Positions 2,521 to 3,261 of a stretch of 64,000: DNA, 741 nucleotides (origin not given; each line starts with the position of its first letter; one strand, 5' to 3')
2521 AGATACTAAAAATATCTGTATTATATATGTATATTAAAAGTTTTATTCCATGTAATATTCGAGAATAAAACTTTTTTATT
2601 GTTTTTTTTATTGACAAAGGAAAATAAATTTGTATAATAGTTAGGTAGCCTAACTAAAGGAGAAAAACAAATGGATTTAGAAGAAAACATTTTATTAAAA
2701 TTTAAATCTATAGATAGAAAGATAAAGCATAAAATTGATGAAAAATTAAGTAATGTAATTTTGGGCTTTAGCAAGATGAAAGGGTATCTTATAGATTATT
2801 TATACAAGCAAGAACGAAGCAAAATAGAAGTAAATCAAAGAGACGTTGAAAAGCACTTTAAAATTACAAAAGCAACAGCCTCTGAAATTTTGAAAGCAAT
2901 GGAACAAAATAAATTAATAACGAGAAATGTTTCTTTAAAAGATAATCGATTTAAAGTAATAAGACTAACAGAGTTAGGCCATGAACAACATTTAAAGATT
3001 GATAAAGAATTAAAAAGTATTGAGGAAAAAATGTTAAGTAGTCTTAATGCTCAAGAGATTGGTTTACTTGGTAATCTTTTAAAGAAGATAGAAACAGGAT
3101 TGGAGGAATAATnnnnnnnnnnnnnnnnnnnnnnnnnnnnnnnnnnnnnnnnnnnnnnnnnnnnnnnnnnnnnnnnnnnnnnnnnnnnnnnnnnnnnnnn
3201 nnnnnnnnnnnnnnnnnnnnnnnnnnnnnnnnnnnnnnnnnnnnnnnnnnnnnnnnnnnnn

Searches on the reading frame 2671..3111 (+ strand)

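Call 47: search_protein_families(library=pfam, proteins=[window:2671-3111:+], max_evalue=0.001)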
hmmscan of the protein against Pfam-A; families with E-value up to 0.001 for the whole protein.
window:2671-3111:+ (146 aa): 2 families
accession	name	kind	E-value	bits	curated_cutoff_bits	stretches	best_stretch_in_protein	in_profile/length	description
PF12802.13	MarR_2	-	2.1e-06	28.2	27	1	34-91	4-58/61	MarR family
PF01047.28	MarR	-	6e-05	23.3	24.6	1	54-93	18-57/59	MarR family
